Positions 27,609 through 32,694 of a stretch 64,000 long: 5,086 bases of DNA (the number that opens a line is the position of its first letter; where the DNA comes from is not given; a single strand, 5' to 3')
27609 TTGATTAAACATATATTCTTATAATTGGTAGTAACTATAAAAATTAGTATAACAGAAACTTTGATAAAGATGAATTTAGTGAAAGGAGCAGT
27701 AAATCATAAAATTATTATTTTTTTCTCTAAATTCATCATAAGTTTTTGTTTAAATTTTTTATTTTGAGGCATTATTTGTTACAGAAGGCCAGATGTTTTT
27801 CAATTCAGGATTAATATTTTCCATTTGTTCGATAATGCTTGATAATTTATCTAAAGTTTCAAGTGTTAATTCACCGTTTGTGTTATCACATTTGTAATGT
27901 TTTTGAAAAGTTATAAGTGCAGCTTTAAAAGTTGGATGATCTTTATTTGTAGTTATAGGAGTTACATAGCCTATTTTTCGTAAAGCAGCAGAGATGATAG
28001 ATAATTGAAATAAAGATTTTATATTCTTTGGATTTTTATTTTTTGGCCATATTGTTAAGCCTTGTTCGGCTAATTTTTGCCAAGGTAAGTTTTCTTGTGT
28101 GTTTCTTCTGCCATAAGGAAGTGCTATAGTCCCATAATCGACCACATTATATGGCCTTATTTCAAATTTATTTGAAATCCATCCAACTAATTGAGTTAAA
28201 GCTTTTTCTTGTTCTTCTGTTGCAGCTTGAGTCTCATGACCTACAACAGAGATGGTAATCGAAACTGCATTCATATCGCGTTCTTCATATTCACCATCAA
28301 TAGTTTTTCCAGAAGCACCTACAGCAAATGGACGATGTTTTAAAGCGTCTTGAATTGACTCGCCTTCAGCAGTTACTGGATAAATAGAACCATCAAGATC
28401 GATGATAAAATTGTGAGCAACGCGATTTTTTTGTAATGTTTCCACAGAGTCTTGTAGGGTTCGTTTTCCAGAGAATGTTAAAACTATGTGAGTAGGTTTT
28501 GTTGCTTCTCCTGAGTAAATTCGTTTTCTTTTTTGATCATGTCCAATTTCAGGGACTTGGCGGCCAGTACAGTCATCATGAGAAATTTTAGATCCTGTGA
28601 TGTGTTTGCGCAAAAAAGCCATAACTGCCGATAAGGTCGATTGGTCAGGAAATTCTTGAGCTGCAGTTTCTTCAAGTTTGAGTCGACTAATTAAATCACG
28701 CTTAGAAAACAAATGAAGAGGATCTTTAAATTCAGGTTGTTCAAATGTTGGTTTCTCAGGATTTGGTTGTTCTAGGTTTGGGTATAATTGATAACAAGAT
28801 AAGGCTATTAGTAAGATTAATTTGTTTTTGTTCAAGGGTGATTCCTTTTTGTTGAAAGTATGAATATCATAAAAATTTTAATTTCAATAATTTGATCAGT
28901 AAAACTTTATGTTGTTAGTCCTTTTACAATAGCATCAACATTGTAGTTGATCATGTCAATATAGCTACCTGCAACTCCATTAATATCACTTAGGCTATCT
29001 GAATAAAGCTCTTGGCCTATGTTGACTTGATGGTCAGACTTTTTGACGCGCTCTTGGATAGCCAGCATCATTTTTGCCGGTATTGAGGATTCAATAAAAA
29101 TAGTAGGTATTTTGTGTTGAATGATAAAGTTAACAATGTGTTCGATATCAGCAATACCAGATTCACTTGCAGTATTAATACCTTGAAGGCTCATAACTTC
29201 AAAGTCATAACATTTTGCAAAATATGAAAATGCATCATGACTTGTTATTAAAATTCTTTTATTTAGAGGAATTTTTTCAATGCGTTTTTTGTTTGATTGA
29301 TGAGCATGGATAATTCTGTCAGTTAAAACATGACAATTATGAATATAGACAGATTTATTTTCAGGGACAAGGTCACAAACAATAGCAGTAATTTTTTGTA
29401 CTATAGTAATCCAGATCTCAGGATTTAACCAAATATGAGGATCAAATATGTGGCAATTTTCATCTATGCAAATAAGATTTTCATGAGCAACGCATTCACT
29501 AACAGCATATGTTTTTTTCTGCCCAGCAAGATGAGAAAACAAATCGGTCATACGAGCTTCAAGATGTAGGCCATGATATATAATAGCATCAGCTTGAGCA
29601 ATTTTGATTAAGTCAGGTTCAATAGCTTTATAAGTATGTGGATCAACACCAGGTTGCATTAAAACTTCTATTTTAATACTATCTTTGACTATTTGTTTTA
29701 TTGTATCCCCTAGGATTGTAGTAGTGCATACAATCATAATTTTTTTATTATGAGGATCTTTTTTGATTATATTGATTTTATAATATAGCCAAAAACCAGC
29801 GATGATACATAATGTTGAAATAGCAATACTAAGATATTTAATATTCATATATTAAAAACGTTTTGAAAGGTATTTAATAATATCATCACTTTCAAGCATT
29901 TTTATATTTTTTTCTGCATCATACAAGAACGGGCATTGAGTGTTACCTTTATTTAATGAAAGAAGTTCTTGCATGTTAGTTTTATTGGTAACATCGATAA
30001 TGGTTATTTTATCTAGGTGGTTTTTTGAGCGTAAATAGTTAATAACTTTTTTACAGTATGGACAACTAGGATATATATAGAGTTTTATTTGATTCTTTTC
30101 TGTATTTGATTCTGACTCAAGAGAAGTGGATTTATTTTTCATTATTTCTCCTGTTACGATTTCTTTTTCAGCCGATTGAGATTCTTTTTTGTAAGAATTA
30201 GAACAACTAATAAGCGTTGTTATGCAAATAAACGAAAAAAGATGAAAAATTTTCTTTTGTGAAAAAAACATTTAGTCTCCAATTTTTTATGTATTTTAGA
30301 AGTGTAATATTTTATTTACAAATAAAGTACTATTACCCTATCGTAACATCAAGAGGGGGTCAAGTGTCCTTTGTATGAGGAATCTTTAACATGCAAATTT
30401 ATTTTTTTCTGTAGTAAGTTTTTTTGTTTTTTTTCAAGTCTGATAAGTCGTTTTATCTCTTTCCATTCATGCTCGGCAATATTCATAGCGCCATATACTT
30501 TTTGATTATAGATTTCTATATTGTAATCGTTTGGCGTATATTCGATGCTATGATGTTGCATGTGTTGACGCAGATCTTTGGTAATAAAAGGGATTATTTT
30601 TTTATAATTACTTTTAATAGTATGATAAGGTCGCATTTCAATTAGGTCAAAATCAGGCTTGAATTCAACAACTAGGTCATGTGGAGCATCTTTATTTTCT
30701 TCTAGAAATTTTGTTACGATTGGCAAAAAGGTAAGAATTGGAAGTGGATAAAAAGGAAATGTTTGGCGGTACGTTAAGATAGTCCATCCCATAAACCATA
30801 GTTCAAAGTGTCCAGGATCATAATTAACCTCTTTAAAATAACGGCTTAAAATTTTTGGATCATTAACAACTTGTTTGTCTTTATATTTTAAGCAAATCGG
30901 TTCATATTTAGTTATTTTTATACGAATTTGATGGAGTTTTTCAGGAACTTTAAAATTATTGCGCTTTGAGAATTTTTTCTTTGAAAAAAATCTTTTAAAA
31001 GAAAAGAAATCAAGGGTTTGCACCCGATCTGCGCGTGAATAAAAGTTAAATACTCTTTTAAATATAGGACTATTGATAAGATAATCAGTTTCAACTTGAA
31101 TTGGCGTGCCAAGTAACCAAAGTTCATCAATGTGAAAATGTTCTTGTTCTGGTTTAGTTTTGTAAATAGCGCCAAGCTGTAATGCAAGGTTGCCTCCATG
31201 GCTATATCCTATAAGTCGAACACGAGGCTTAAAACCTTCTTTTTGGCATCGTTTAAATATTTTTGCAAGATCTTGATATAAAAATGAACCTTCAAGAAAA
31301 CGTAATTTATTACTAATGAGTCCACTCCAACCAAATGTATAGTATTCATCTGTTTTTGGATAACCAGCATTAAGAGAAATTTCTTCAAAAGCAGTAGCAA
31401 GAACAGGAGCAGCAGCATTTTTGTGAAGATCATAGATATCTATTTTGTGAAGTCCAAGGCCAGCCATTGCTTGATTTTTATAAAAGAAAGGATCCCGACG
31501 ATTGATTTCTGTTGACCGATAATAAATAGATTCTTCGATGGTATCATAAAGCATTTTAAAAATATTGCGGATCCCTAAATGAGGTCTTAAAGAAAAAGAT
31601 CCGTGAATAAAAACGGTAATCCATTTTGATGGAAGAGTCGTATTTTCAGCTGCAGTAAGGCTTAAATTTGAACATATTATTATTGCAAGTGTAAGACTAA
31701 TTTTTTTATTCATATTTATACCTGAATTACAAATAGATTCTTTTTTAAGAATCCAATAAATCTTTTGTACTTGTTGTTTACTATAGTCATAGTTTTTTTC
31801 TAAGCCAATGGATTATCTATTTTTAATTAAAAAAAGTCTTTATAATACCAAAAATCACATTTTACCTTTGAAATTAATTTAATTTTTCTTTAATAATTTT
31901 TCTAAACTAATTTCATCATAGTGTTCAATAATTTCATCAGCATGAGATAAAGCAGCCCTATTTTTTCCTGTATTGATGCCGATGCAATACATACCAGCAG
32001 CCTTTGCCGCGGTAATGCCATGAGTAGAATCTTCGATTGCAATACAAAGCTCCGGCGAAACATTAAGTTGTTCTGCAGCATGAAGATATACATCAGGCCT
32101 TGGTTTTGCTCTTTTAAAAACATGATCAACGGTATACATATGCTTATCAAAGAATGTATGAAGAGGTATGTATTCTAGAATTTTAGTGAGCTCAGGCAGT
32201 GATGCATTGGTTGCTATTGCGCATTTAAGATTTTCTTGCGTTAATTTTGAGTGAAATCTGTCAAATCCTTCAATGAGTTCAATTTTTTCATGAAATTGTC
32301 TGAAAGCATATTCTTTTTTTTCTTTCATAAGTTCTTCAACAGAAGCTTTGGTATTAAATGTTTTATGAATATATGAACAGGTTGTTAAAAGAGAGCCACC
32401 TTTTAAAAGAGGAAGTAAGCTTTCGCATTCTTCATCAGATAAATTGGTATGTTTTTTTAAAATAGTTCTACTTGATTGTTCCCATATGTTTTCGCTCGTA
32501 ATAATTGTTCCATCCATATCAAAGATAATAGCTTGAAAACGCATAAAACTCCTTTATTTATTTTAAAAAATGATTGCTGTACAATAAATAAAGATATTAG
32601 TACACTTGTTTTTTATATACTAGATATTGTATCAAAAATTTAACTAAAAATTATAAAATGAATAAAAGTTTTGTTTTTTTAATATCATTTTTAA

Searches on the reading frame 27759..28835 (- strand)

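Call 71: search_protein_families(library=pfam, proteins=[window:27759-28835:-], max_evalue=0.001)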
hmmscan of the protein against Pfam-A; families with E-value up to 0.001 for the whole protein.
window:27759-28835:- (358 aa): 2 families
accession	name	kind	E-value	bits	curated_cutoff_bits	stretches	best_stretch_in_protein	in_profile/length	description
PF01510.30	Amidase_2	-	3.2e-09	37.6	26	1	113-229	4-114/131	N-acetylmuramoyl-L-alanine amidase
PF01471.23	PG_binding_1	-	0.00064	20.3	23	0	282-331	9-57/57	Putative peptidoglycan binding domain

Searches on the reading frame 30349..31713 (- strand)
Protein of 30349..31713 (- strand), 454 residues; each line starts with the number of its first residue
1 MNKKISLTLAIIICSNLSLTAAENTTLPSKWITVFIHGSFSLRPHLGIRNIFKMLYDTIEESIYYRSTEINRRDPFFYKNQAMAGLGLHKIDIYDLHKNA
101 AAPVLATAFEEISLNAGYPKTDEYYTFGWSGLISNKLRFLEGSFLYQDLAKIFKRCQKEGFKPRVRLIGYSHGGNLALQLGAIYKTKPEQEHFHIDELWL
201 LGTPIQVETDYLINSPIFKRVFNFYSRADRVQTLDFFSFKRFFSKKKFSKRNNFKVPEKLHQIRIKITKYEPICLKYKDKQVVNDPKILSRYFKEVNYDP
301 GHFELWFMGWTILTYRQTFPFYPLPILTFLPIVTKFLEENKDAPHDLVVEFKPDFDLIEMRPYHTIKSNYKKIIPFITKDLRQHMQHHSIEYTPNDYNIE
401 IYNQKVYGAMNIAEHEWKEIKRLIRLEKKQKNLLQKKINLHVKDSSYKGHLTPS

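Call 12: search_protein_families(library=pfam, proteins=[window:30349-31713:-], max_evalue=0.01)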
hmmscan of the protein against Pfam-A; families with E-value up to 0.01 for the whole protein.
window:30349-31713:- (454 aa): 1 family
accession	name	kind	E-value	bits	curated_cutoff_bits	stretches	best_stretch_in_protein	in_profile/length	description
PF00561.26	Abhydrolase_1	-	0.0088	16.2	25.8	0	146-229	56-131/245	alpha/beta hydrolase fold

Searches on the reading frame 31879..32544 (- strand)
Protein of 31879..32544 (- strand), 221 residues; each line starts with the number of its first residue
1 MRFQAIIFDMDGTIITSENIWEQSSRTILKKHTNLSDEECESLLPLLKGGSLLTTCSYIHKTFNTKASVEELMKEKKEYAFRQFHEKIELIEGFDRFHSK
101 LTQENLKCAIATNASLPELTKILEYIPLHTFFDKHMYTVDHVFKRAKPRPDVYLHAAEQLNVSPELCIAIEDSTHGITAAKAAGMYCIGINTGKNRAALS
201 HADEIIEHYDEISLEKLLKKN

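Call 12: search_protein_families(library=pfam, proteins=[window:31879-32544:-], max_evalue=0.01)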
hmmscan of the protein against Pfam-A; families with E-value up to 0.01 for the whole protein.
window:31879-32544:- (221 aa): 6 families
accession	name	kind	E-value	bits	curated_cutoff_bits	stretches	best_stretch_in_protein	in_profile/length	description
PF13419.12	HAD_2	-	1.4e-30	107.2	23.8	1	6-190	1-178/178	Haloacid dehalogenase-like hydrolase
PF00702.32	Hydrolase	-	1.2e-23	84.9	26.4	1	4-184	2-191/191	haloacid dehalogenase-like hydrolase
PF13242.12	Hydrolase_like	-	6.5e-07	29.6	22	1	146-201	3-59/75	HAD-hyrolase-like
PF12710.13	HAD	-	0.00044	21.2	27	1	6-170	1-178/189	haloacid dehalogenase-like hydrolase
PF08282.18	Hydrolase_3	-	0.0017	18.6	20.9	0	6-32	1-27/255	haloacid dehalogenase-like hydrolase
PF13344.12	Hydrolase_6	-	0.0069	16.8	27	0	6-28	1-23/101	Haloacid dehalogenase-like hydrolase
